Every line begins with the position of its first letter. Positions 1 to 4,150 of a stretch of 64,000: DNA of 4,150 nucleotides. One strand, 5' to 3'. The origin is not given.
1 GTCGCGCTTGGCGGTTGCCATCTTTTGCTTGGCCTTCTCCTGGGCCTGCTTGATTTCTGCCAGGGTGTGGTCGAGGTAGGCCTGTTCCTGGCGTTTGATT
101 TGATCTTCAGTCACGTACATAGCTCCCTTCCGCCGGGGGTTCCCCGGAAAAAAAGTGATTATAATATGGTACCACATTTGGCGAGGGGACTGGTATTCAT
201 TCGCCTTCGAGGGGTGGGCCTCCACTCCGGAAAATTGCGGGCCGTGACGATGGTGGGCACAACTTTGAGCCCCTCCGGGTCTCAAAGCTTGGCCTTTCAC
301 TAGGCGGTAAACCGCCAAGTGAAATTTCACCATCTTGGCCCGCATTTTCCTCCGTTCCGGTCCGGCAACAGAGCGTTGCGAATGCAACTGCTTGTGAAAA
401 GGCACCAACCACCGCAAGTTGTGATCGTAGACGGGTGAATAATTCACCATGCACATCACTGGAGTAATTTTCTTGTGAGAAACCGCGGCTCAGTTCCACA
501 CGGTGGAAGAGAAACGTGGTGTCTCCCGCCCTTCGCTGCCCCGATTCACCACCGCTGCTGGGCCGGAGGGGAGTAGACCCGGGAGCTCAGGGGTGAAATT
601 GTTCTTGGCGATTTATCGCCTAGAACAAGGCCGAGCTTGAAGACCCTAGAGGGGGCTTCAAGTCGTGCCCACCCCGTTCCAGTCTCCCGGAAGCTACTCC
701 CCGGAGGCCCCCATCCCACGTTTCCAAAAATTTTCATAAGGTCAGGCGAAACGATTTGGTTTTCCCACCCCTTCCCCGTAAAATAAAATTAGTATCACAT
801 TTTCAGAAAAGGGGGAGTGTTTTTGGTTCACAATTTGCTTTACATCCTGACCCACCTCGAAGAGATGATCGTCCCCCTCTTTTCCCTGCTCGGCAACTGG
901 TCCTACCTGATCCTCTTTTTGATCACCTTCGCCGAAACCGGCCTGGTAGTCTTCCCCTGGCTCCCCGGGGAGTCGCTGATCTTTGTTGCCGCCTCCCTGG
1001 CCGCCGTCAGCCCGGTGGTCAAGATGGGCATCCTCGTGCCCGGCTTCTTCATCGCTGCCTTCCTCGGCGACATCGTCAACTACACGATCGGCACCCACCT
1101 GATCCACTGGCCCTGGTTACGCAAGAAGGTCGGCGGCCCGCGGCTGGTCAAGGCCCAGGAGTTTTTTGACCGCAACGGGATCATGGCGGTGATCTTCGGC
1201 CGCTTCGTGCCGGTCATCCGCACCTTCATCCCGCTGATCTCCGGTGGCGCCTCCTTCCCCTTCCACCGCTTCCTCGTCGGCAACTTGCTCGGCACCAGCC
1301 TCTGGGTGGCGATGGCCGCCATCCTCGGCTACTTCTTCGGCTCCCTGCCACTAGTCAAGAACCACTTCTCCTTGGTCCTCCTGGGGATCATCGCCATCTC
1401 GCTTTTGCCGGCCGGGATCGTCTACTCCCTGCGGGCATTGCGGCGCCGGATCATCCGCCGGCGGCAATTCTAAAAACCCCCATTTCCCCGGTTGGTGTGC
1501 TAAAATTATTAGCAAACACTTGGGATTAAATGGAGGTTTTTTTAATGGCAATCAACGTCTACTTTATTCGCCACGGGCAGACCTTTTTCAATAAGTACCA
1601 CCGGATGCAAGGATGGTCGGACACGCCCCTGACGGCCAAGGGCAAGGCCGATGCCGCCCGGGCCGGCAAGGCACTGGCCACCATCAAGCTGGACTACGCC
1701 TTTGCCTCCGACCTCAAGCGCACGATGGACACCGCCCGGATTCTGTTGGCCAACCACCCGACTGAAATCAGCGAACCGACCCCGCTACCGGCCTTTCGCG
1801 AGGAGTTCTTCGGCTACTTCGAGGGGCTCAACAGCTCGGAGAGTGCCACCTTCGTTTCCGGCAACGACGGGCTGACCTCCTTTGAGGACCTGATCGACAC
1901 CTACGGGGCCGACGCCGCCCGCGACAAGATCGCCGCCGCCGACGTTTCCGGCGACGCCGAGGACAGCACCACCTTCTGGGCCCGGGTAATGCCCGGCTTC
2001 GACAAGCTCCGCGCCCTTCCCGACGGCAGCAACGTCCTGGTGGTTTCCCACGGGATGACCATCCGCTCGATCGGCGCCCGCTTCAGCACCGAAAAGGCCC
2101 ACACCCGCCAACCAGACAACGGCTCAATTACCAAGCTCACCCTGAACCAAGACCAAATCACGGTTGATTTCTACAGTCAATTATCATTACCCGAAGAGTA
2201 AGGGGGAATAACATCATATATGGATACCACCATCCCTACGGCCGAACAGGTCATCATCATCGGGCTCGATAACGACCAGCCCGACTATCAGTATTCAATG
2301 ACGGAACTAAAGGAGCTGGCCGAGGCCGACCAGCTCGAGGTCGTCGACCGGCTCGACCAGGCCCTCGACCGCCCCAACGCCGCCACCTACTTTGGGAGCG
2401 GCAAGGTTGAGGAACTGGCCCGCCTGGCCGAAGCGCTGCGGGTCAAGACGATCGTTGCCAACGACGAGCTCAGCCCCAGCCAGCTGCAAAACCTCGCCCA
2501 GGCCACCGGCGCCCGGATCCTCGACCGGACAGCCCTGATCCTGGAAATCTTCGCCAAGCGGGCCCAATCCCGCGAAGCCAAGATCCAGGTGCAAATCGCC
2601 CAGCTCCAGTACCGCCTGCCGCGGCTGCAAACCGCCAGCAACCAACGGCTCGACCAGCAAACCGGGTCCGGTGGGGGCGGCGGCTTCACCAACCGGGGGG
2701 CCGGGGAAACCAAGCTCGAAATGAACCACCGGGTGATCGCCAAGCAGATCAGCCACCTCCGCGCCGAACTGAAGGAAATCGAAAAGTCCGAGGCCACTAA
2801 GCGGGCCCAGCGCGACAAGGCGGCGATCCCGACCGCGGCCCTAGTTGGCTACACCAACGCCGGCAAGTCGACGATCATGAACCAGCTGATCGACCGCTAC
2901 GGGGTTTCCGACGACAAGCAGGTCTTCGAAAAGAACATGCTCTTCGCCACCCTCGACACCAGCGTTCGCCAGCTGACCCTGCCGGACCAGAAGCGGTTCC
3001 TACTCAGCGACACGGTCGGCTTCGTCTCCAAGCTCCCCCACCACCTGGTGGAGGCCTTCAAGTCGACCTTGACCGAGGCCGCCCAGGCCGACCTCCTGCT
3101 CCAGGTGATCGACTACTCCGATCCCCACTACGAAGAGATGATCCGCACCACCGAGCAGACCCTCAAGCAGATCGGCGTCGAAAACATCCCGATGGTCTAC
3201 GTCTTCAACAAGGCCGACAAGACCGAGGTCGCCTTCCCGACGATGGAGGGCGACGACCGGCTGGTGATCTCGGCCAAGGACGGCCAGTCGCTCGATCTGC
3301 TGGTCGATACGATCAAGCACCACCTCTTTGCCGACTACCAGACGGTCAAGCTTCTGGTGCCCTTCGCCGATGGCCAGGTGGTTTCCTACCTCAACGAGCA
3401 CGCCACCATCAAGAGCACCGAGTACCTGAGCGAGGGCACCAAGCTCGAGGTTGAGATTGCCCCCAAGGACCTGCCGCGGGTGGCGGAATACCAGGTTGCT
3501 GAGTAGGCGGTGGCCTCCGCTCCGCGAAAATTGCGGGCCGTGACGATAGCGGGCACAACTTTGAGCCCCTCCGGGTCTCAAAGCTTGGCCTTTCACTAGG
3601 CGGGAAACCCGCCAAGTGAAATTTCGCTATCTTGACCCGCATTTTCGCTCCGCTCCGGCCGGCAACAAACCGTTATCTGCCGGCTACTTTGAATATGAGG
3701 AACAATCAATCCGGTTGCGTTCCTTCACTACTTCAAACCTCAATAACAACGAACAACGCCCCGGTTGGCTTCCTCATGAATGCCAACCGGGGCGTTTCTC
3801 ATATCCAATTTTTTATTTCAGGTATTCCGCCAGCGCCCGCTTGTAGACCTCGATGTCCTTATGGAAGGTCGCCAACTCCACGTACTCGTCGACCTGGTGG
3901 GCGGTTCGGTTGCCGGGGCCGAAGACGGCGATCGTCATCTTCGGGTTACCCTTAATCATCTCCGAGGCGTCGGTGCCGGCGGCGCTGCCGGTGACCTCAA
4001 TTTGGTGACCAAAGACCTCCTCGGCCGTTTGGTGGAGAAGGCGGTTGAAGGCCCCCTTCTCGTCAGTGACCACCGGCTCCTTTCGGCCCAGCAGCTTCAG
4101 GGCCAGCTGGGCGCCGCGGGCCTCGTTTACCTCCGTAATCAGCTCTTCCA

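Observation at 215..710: Inverted pair of a ~150-nt palindromic structured repeat; the family has five copies in this window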

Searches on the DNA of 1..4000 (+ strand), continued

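Call 37: search_with_rna_model(model_id=R1, source=L091, max_evalue=10, show_alignments=2)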
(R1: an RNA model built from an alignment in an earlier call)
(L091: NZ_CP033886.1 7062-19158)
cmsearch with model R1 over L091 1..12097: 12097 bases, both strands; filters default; matches with E-value up to 10: 1.
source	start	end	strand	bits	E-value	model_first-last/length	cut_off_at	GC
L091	5994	6104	+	99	3.9e-27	1-111/111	no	0.56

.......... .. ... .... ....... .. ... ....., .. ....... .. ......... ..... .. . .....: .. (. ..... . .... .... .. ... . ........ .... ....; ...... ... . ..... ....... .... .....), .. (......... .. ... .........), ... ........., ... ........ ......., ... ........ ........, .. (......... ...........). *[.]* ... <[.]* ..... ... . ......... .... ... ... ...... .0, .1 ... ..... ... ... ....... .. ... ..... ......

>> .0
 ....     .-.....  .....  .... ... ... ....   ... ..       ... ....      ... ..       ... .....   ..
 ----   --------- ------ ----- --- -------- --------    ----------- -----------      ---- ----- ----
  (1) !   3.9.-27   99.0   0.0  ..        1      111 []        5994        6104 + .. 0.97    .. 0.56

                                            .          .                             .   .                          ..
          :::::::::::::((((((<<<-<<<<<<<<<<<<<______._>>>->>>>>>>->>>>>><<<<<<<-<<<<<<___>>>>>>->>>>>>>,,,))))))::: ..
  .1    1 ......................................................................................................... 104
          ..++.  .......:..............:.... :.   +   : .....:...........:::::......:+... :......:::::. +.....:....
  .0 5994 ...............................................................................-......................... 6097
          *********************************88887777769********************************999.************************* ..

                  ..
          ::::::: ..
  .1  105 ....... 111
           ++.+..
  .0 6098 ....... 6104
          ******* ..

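Call 42: search_with_rna_model(model_id=R1, sources=[L092, L093, L094, L095, L096, L097], max_evalue=1)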
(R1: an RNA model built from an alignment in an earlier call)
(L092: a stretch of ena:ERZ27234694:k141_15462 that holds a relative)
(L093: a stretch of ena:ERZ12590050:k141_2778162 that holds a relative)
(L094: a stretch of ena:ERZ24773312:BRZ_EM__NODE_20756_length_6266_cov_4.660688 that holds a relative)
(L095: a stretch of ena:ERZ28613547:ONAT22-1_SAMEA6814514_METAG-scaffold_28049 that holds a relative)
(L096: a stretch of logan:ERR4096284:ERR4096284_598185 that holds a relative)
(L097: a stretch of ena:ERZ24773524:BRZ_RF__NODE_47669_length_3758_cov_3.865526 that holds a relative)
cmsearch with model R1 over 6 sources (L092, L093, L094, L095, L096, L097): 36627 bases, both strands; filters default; matches with E-value up to 1: 3.
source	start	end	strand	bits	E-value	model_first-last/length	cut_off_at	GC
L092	571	679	-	119.5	1.4e-32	1-111/111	no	0.6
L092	382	492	-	26.9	7.3e-06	1-111/111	no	0.47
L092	590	620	+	18.9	0.0015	62-92/111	no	0.52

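Call 44: search_with_rna_model(model_id=R1, sources=[L098, L099, L100, L101, L102, L103, L104, L105, L106, L107, L108, L109, L110, L111, L112, L113, L114, L115, L116], max_evalue=1)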
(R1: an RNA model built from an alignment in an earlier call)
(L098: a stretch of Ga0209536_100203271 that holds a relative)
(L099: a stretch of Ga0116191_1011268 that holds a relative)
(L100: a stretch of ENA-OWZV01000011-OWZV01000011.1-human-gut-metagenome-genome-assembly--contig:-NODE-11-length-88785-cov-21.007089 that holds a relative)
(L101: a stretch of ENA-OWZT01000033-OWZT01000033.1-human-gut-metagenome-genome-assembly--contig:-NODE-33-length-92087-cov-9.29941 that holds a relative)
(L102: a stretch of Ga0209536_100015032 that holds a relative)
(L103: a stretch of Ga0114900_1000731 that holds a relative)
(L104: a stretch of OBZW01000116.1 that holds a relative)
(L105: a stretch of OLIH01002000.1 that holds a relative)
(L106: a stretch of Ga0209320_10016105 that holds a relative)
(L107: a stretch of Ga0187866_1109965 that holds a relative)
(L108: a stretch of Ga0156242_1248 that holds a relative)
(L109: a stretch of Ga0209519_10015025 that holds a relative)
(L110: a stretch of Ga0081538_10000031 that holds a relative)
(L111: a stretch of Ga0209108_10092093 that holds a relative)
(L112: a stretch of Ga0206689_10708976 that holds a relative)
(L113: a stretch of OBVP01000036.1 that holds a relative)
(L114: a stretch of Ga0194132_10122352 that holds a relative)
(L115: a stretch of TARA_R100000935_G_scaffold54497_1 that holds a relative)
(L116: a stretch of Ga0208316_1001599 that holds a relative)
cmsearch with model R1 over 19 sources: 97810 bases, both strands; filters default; matches with E-value up to 1: 8.
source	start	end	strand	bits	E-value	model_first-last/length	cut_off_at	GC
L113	2249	2368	+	98.5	4.3e-26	1-111/111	no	0.61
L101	1157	1276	-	93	1.6e-24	1-111/111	no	0.59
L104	237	356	-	93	1.6e-24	1-111/111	no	0.59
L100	756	875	-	88.9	2.5e-23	1-111/111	no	0.59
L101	851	978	+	87.6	5.8e-23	1-111/111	no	0.59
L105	5244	5353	+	86.7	1.1e-22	1-101/111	3'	0.6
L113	2547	2661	-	73.5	7e-19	1-111/111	no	0.57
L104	1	58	+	32.9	3.8e-07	60-111/111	5'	0.52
